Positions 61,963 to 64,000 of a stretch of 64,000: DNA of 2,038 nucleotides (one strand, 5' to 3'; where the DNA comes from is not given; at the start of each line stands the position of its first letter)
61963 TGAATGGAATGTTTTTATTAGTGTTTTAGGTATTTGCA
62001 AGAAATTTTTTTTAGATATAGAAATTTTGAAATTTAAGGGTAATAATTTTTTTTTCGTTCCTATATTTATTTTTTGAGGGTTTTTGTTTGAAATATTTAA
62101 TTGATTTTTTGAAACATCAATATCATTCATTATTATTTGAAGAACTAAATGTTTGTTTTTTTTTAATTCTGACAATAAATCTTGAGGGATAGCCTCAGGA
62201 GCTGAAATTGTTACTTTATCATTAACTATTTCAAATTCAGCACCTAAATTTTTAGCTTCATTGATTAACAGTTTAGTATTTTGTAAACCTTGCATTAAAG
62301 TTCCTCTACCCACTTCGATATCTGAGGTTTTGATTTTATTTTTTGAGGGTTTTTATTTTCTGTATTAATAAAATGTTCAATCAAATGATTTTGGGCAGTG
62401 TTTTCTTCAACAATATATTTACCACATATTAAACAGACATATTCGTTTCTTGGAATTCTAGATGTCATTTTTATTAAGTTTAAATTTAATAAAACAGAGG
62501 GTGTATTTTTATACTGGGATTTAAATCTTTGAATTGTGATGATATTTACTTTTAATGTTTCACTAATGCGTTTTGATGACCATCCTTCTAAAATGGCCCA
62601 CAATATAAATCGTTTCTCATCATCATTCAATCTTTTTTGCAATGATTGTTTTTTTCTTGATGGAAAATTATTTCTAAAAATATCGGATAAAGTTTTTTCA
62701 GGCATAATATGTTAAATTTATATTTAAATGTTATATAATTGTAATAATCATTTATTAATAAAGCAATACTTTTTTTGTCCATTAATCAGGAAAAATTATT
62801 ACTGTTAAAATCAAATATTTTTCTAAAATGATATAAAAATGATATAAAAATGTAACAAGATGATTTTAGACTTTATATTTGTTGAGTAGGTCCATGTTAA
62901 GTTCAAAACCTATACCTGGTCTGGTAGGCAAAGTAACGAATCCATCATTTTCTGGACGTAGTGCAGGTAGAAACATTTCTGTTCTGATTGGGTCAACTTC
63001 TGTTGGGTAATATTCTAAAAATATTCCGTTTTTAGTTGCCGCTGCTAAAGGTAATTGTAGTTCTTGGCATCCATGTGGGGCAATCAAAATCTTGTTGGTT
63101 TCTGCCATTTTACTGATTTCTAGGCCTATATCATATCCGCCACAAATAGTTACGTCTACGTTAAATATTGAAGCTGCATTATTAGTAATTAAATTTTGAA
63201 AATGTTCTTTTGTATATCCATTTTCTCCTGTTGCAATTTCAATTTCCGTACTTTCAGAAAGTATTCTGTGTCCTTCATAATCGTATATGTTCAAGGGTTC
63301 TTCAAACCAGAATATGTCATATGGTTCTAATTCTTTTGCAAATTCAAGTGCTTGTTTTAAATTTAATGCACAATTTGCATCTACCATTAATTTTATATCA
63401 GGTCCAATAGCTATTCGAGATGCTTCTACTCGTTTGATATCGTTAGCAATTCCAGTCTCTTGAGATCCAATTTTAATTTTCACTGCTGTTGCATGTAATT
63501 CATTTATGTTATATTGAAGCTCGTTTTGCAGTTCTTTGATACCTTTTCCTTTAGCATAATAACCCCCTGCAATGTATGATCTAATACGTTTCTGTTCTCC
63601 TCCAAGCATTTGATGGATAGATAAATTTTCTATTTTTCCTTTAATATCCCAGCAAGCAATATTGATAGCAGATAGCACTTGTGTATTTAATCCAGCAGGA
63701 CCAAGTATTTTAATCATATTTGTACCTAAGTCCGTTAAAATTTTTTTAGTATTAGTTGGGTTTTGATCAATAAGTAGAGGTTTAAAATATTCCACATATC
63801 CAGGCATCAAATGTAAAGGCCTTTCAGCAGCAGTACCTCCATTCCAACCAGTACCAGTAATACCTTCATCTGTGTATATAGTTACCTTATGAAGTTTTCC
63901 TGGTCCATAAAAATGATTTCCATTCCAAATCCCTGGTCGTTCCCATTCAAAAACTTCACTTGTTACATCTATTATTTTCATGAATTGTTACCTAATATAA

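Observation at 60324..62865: Translationally coupled three-gene operon with an unrecognised domain combination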

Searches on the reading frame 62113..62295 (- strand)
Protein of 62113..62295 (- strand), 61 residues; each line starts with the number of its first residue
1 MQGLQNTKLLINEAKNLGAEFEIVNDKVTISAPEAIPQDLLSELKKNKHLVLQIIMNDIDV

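Call 77: search_solved_structures(query=A9, max_evalue=10, show_alignments=3)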
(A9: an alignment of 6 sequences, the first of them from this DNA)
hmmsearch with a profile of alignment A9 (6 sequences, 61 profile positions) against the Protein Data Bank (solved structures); distinct sequences matched with E-value up to 10: 6.
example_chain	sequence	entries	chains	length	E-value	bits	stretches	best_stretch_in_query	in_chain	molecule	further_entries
6ewt_A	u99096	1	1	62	0.00042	23.3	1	4-57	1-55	NRPS Kj12B-NDD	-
5t7z_A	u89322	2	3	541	0.022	17.8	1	9-59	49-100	EpoB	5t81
3nd5_A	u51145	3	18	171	0.1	15.7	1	4-25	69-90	Phosphopantetheine adenylyltransferase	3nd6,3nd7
6ewu_A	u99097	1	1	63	0.22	14.6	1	9-57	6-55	NRPS Kj12C-NDD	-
6ewv_A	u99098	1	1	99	0.66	13.1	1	9-57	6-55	NRPS Kj12C-NDD, NRPS Kj12B-CDD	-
6ews_A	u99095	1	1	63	0.89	12.7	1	4-55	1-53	NRPS Kj12A-NDD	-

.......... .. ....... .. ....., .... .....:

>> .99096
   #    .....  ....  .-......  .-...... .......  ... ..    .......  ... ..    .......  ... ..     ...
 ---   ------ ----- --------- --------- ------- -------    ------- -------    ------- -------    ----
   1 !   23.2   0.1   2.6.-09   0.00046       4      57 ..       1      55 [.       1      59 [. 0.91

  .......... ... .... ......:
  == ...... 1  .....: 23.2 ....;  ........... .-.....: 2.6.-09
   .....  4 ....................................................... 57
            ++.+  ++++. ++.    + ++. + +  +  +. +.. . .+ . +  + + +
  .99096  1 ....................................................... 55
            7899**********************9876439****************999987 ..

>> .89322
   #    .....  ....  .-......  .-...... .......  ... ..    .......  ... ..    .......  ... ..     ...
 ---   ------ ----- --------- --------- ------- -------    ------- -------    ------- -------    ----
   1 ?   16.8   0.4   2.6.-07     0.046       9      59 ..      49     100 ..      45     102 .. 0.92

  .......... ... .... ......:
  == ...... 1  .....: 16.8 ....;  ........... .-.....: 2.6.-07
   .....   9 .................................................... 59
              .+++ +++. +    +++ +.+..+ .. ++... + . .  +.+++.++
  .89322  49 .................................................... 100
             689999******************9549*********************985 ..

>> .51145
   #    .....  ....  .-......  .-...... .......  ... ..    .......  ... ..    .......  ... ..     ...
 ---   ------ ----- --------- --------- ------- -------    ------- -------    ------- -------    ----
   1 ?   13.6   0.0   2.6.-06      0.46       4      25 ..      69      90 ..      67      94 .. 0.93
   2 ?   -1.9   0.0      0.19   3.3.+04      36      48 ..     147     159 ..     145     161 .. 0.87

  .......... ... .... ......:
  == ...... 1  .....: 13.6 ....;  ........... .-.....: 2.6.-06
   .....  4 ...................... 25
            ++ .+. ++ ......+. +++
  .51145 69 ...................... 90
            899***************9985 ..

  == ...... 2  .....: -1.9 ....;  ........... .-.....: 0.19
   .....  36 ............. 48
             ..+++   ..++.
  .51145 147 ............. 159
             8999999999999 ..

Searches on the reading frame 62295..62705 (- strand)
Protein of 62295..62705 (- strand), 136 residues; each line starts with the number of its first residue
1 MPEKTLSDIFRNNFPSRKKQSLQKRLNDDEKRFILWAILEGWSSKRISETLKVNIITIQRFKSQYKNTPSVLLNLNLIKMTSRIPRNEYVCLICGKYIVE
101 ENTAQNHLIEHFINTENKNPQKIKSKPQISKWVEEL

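Call 3: search_protein_families(library=pfam, proteins=[window:62295-62705:-], max_evalue=1)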
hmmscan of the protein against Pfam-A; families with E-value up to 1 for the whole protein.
window:62295-62705:- (136 aa): 9 families
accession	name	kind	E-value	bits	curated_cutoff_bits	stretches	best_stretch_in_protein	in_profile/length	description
PF13384.12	HTH_23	-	0.0014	18.8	24.6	1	34-66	10-42/50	Homeodomain-like domain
PF02148.25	zf-UBP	-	0.0036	18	22.7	1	86-115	8-36/63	Zn-finger in ubiquitin-hydrolases and other protein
PF12171.14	zf-C2H2_jaz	-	0.0044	17.6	22.6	1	89-108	2-21/27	Zinc-finger double-stranded RNA-binding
PF06056.18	Terminase_5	-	0.018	15.4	20.3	1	39-66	11-38/58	Putative ATPase subunit of terminase (gpP-like)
PF21664.2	TBPIP_C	-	0.029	14.8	27.2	1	87-122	45-79/115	TBP-interacting protein, C-terminal domain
PF09458.16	H_lectin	-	0.043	14.4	24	1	60-82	5-27/67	H-type lectin domain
PF25787.1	HTH_SB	-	0.065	13.5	43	1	24-70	5-51/53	Sleeping Beauty transposase HTH domain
PF08281.18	Sigma70_r4_2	-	0.066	13.3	25.7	1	25-60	10-45/54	Sigma-70, region 4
PF06827.20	zf-FPG_IleRS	-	0.17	12.2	21.3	1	90-107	3-20/30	Zinc finger found in FPG and IleRS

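Call 4: search_protein_families(library=ncbifam, proteins=[window:62295-62705:-], max_evalue=1)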
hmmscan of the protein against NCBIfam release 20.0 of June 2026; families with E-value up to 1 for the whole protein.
window:62295-62705:- (136 aa): 0 families

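Call 14: find_homologous_proteins(query=window:62295-62705:-)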
Query window:62295-62705:- (136 aa): 9 proteins with E <= 0.001 among 13 candidates.
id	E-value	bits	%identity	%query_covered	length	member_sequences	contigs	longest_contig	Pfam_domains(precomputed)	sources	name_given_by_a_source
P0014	2.6e-82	291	99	100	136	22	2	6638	-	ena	-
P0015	5.3e-73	261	93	100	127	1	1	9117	-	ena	-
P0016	2.4e-70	252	84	100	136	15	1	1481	-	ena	-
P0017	4.6e-66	238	98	82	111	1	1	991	-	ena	-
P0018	4.1e-65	235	80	100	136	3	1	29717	-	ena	-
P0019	9.6e-62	225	79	100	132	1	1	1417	-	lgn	-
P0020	1.9e-51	191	64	100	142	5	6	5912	-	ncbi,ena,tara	tara:strand:- start:99 stop:527 length:429 start_codon:yes stop_codon:yes gene_type:complete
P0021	4.9e-51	190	87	75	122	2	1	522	-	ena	-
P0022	2.6e-50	188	64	100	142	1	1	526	-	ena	-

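Call 90: search_solved_structures(query=A11, max_evalue=10, show_alignments=3)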
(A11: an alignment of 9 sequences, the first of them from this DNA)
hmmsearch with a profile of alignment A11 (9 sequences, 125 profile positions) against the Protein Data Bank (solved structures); distinct sequences matched with E-value up to 10: 141 (the best 60 are shown).
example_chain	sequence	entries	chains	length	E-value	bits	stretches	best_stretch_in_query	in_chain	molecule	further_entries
7txc_E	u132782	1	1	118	4.4e-06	29.5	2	89-112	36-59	Hypermethylated in cancer 2 protein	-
9jzt_A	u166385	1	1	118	0.00012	24.9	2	74-111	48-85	Zinc finger and BTB domain-containing protein 20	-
3clo_A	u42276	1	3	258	0.0038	20.1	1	16-68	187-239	Transcriptional regulator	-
2lvr_A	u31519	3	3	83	0.0082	19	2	81-111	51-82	Zinc finger and BTB domain-containing protein 17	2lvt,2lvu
9sq4_C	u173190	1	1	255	0.0093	18.8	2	71-111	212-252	Sal-like protein 4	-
2i13_A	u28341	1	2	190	0.015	18.1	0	73-112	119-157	Aart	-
8vrq_A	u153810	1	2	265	0.016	18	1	35-90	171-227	Regulatory protein Rns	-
2kmk_A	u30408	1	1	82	0.018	17.8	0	88-112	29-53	Zinc finger protein Gfi-1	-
6xiu_A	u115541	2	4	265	0.02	17.7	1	35-90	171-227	Regulatory protein Rns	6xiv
9kh2_A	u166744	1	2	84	0.023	17.5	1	74-111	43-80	Zinc finger and BTB domain-containing protein 20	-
2mdg_A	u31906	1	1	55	0.03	17.1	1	88-111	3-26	Zinc finger protein 423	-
6dfb_A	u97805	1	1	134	0.038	16.8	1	78-110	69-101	Transcriptional regulator Kaiso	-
8vst_A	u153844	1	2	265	0.04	16.7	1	35-90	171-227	Regulatory protein Rns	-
9ca5_A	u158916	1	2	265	0.042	16.7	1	35-90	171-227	AraC-family, transcriptional regulator Rns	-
7mc1_A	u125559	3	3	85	0.043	16.6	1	89-114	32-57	Isoform 2 of Zinc finger and BTB domain-containing protein 17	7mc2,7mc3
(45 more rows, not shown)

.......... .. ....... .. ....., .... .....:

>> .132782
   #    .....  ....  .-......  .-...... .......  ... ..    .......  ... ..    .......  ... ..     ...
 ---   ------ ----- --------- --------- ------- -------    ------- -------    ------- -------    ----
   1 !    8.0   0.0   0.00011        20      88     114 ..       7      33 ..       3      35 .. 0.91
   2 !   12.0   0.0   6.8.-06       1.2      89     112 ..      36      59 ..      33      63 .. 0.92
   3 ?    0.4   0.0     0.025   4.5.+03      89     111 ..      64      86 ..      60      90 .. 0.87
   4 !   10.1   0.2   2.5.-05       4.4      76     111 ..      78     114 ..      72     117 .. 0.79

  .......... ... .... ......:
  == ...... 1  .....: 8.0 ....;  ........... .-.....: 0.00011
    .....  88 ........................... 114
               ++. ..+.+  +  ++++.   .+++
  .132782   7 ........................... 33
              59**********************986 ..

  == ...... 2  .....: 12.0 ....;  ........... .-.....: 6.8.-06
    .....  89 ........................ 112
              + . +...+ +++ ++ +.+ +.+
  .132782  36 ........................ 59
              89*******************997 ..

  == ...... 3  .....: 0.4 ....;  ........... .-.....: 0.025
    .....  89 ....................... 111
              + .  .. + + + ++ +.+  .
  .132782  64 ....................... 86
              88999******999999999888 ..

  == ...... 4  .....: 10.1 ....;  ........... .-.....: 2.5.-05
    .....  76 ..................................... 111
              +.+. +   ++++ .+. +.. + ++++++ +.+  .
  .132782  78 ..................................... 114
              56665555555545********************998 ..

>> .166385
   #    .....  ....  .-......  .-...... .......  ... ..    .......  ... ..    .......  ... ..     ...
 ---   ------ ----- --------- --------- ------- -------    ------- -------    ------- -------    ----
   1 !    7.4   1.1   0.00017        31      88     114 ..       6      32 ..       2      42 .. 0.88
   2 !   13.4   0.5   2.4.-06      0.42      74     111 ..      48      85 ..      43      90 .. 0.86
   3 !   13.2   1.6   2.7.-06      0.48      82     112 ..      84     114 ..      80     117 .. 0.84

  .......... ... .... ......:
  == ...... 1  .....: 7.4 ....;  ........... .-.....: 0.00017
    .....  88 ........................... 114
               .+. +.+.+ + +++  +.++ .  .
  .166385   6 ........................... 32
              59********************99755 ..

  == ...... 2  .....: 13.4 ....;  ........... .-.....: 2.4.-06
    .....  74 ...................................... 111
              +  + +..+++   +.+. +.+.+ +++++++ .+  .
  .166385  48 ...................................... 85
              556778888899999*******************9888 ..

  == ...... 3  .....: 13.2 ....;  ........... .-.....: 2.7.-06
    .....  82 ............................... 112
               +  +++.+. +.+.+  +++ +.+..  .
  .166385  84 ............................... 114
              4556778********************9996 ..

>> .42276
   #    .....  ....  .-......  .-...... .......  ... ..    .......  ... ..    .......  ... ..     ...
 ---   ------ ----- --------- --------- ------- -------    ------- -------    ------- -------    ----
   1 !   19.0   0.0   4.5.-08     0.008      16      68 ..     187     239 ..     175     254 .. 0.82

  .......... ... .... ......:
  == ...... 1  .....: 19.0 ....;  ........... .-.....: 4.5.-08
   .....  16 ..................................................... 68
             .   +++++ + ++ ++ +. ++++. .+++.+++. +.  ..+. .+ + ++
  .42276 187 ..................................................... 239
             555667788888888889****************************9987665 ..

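Call 91: search_protein_families(library=pfam, alignment_id=A11, max_evalue=0.1)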
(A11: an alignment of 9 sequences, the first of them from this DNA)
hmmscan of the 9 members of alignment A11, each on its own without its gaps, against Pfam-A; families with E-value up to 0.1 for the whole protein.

A. member 1, seq(136 aa): 8 families
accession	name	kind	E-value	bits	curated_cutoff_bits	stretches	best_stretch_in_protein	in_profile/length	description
PF13384.12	HTH_23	-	0.0014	18.8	24.6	1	34-66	10-42/50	Homeodomain-like domain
PF02148.25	zf-UBP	-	0.0036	18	22.7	1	86-115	8-36/63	Zn-finger in ubiquitin-hydrolases and other protein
PF12171.14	zf-C2H2_jaz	-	0.0044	17.6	22.6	1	89-108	2-21/27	Zinc-finger double-stranded RNA-binding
PF06056.18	Terminase_5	-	0.018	15.4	20.3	1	39-66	11-38/58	Putative ATPase subunit of terminase (gpP-like)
PF21664.2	TBPIP_C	-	0.029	14.8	27.2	1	87-122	45-79/115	TBP-interacting protein, C-terminal domain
PF09458.16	H_lectin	-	0.043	14.4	24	1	60-82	5-27/67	H-type lectin domain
PF25787.1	HTH_SB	-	0.065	13.5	43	0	24-70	5-51/53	Sleeping Beauty transposase HTH domain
PF08281.18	Sigma70_r4_2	-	0.066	13.3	25.7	0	25-60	10-45/54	Sigma-70, region 4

B. families by the number of members that match (of 9 scanned): 23 families
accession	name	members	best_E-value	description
PF13384.12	HTH_23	8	4.4e-07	Homeodomain-like domain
PF06056.18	Terminase_5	6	0.00037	Putative ATPase subunit of terminase (gpP-like)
PF08281.18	Sigma70_r4_2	6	0.0049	Sigma-70, region 4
PF02148.25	zf-UBP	5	0.0015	Zn-finger in ubiquitin-hydrolases and other protein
PF13551.12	HTH_29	4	8.4e-06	Winged helix-turn helix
PF13518.12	HTH_28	3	0.0014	Helix-turn-helix domain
PF07506.17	RepB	3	0.026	RepB plasmid partitioning protein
PF04545.22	Sigma70_r4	2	0.002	Sigma-70, region 4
PF12171.14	zf-C2H2_jaz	2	0.0044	Zinc-finger double-stranded RNA-binding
PF00196.25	GerE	2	0.023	Bacterial regulatory proteins, luxR family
PF21664.2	TBPIP_C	2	0.024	TBP-interacting protein, C-terminal domain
PF13936.12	HTH_38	2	0.026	Helix-turn-helix domain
PF09458.16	H_lectin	2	0.042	H-type lectin domain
PF24560.1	zf-C2H2_OTU1_C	1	0.0083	Ubiquitin thioesterase OTU1, C-terminal C2H2-type zinc finger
PF00653.27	BIR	1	0.013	Inhibitor of Apoptosis domain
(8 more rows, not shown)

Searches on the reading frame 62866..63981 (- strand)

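Call 20: search_protein_families(library=pfam, proteins=[window:62866-63981:-], max_evalue=0.001)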
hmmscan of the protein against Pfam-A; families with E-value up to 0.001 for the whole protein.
window:62866-63981:- (371 aa): 2 families
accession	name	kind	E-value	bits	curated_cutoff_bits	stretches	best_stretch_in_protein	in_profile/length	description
PF13378.12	MR_MLE_C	-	1e-51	176.2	29.4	1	159-364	10-218/219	Enolase C-terminal domain-like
PF02746.21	MR_MLE_N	-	5.1e-10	40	22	1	33-127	31-117/117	Mandelate racemase / muconate lactonizing enzyme, N-terminal domain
